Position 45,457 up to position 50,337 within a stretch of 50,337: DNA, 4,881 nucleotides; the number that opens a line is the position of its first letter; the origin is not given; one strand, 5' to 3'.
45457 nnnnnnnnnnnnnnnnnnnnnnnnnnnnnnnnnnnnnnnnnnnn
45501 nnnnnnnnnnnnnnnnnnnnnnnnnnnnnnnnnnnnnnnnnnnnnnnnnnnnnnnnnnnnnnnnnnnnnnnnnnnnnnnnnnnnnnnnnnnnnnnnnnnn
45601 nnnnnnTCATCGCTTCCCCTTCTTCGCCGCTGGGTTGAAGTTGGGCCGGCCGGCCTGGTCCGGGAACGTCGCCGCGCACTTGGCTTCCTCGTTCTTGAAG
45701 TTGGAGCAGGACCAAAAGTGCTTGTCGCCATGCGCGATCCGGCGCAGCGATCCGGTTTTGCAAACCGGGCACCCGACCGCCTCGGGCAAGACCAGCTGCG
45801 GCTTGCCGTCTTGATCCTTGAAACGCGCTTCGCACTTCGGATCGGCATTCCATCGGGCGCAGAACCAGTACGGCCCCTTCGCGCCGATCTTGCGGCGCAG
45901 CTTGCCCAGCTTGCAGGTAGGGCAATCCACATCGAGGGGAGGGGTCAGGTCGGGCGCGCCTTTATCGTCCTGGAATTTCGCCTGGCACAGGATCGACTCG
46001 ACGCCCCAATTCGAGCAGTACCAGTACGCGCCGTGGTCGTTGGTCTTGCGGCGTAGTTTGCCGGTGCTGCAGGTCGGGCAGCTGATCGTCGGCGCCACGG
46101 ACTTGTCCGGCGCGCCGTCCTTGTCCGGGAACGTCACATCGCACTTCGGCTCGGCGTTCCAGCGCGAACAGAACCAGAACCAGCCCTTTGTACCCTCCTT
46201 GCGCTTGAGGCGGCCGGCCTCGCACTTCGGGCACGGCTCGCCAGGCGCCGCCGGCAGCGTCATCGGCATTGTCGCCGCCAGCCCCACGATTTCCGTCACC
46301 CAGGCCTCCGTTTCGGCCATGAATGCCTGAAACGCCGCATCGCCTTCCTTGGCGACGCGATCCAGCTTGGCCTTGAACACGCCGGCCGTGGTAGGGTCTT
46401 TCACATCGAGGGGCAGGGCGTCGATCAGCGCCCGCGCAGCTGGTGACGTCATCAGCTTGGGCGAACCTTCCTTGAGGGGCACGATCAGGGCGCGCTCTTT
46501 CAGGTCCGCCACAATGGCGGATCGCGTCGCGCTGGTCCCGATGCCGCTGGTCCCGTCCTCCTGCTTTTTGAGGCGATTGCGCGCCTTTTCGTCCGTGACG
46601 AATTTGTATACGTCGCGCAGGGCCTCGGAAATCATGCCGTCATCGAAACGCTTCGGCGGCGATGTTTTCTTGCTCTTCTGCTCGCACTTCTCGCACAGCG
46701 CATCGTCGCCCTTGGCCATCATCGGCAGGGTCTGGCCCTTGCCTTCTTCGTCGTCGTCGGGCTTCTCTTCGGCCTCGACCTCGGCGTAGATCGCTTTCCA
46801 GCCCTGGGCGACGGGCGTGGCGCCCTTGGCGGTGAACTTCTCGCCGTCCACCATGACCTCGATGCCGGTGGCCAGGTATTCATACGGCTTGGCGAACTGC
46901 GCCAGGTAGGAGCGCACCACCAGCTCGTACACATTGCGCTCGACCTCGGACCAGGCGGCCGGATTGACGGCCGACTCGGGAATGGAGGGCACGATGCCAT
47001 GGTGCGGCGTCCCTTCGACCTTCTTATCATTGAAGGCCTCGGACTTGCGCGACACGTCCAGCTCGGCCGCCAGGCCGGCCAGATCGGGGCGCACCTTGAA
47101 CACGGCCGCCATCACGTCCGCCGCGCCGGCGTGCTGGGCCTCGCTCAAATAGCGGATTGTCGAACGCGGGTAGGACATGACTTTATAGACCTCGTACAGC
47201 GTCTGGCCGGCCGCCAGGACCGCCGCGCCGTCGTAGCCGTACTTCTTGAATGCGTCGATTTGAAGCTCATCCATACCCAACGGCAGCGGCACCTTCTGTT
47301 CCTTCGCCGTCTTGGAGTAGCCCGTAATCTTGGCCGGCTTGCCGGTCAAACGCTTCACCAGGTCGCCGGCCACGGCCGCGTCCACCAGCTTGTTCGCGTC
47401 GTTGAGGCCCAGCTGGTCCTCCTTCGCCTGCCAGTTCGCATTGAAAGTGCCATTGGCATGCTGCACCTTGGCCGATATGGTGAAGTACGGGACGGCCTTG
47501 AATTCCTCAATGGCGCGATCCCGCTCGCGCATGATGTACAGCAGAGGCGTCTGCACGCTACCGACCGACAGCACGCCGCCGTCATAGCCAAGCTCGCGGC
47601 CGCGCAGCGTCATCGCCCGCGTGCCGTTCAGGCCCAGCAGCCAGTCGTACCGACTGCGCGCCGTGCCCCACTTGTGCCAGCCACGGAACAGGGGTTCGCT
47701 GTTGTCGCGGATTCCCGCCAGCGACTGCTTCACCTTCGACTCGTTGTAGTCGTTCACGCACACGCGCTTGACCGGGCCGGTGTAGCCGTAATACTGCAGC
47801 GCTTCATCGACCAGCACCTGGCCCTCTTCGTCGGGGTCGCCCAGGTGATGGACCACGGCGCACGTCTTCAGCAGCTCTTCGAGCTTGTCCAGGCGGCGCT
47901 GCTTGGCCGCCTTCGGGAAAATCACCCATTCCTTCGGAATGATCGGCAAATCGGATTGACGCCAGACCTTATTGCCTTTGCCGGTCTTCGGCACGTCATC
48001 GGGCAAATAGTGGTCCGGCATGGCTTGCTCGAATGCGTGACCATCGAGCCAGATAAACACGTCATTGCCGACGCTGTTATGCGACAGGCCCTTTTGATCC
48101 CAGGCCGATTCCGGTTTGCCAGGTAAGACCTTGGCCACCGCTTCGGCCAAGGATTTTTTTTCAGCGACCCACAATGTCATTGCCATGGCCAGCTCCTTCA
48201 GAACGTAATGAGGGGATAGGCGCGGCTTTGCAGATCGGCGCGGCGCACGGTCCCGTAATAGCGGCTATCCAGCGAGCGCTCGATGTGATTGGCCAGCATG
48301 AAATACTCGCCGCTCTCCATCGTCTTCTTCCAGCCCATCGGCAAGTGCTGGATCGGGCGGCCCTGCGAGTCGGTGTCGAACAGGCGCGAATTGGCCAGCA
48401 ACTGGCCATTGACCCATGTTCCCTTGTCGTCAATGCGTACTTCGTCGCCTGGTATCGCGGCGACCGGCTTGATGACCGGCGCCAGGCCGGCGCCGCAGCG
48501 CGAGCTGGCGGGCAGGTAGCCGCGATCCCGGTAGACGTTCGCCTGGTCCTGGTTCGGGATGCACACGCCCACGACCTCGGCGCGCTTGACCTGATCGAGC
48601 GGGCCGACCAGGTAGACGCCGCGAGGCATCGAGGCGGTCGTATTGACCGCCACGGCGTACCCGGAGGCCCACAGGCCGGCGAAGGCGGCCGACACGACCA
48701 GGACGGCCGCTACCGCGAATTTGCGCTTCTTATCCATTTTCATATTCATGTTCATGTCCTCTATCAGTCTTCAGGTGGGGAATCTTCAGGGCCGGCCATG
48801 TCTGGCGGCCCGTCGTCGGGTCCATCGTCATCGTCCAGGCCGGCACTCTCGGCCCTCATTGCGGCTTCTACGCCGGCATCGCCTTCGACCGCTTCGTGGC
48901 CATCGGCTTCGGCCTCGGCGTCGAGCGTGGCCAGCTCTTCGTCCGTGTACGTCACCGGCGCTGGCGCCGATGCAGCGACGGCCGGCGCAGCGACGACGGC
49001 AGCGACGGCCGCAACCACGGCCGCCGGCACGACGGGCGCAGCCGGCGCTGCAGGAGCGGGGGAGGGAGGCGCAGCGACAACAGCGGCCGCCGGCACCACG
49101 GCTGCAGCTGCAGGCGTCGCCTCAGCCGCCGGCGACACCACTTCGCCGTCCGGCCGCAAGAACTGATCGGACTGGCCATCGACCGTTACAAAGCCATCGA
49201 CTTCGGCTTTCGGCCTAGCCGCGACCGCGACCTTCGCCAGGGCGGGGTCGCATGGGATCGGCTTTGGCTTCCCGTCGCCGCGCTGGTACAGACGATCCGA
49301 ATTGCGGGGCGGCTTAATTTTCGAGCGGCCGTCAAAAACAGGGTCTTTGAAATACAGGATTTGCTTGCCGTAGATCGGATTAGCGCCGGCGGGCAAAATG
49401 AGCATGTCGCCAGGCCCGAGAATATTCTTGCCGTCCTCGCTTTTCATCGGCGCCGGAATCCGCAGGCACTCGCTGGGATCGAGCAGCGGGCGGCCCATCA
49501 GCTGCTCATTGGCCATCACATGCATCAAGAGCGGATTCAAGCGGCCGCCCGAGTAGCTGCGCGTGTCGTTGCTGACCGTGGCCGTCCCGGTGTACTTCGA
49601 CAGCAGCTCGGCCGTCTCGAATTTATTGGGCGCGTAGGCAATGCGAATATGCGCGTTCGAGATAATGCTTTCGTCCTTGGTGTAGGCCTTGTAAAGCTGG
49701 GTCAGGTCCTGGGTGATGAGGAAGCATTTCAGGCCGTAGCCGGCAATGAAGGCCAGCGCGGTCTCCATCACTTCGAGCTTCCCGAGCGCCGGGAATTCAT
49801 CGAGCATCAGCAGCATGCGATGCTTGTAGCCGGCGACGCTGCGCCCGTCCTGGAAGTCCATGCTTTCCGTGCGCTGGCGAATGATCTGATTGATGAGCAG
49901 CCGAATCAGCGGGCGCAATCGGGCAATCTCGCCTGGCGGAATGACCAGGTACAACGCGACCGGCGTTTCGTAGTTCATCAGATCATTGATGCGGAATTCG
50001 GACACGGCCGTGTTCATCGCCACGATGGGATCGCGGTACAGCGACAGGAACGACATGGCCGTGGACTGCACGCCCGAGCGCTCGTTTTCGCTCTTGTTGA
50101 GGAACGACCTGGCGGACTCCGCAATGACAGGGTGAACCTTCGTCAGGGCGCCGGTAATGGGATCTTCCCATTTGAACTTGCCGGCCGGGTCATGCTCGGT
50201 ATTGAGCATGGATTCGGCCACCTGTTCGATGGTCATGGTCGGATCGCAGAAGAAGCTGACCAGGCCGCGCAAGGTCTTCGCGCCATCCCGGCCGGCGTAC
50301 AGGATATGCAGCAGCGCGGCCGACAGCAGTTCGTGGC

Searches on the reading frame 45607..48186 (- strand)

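Call 18: search_protein_families(library=pfam, proteins=[window:45607-48186:-], max_evalue=0.01)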
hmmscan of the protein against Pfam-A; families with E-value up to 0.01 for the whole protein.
window:45607-48186:- (859 aa): 3 families
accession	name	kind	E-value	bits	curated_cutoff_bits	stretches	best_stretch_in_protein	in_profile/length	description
PF01131.25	Topoisom_bac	-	1.7e-71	241.9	35.1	1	174-614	10-402/411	DNA topoisomerase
PF01396.24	Zn_ribbon_Top1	-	5.4e-09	36.1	32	1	650-690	2-38/39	Topoisomerase DNA binding C4 zinc finger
PF01751.28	Toprim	-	9.9e-07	29.3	23.1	1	4-135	1-83/96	Toprim domain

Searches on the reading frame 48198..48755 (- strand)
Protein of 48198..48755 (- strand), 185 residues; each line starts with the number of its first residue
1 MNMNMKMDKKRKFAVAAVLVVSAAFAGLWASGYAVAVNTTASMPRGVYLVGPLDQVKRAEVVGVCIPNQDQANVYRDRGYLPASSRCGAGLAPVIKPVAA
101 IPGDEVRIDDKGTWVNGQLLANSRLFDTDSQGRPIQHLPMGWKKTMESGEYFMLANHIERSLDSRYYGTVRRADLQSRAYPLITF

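Call 18: search_protein_families(library=pfam, proteins=[window:48198-48755:-], max_evalue=0.01)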
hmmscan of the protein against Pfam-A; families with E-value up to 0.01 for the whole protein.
window:48198-48755:- (185 aa): 1 family
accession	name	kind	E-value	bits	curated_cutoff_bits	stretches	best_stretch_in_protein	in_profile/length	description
PF10502.14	Peptidase_S26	-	2.3e-18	67.2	22.9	1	14-179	8-163/168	Signal peptidase, peptidase S26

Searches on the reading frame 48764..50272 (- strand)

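Call 18: search_protein_families(library=pfam, proteins=[window:48764-50272:-], max_evalue=0.01)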
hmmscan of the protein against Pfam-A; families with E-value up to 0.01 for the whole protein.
window:48764-50272:- (502 aa): 3 families
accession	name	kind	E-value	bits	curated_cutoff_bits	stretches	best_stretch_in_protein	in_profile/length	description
PF02534.20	T4SS-DNA_transf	-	2.3e-62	211.8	20.1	1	10-316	166-454/468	Type IV secretory system Conjugative DNA transfer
PF12696.13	TraG-D_C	-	1.2e-24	87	22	1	152-273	1-125/126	TraM recognition site of TraD and TraG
PF10412.15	TrwB_AAD_bind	-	7.9e-15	55.1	20.5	1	39-273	140-367/387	Type IV secretion-system coupling protein DNA-binding domain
